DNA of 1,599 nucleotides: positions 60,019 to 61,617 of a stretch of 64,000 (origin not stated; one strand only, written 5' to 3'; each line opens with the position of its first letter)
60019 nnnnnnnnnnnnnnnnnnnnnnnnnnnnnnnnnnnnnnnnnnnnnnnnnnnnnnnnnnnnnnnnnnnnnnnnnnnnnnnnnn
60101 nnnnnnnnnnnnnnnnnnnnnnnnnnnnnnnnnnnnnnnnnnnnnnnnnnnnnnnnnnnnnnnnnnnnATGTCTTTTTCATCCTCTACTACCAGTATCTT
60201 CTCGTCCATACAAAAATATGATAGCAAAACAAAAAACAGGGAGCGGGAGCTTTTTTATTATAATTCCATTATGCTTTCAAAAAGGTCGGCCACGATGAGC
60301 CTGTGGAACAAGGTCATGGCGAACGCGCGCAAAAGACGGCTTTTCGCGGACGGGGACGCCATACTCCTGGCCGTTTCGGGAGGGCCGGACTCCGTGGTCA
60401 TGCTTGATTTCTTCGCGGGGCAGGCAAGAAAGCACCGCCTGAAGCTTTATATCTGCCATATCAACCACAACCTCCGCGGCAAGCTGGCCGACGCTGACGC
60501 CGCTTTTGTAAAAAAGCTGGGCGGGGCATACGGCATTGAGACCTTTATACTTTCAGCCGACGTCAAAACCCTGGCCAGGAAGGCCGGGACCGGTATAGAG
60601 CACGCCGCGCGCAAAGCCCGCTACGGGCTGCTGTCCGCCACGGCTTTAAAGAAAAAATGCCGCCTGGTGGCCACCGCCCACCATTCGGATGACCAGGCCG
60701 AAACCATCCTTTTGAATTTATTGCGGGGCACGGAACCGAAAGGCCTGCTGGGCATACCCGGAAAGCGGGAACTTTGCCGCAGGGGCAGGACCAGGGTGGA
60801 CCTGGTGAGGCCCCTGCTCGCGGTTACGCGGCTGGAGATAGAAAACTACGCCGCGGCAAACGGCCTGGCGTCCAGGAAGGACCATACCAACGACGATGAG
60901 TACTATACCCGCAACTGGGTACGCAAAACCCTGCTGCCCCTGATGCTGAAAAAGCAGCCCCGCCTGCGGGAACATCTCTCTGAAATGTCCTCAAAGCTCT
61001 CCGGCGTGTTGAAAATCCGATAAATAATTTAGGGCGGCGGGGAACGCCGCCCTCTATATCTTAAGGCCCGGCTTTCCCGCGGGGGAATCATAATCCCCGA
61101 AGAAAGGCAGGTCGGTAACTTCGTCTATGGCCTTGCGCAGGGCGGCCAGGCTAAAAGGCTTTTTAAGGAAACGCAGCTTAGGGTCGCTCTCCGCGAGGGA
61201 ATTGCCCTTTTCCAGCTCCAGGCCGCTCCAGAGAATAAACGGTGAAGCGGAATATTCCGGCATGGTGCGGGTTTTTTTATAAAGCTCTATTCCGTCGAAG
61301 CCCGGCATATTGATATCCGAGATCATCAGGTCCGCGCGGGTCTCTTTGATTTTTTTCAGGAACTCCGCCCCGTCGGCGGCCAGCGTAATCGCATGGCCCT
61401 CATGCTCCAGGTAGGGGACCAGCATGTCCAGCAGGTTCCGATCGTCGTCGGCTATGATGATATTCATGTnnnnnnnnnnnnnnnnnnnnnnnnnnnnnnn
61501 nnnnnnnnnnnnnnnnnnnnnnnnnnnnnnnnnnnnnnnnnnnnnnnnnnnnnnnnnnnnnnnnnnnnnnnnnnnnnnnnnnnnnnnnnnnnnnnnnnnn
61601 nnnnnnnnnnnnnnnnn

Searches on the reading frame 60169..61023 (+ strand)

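Call 49: search_protein_families(library=pfam, proteins=[window:60169-61023:+], max_evalue=0.00001)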
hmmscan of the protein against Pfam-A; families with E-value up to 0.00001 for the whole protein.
window:60169-61023:+ (284 aa): 1 family
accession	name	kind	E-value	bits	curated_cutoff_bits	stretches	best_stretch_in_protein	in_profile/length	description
PF01171.26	ATP_bind_3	-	3.8e-51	173.8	27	1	65-253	2-181/182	PP-loop family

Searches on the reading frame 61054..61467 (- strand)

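Call 49: search_protein_families(library=pfam, proteins=[window:61054-61467:-], max_evalue=0.00001)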
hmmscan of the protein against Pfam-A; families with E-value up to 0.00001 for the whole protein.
window:61054-61467:- (137 aa): 1 family
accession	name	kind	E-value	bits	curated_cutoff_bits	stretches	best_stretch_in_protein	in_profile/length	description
PF00072.30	Response_reg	-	6.9e-18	65.3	30.2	1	3-114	1-110/111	Response regulator receiver domain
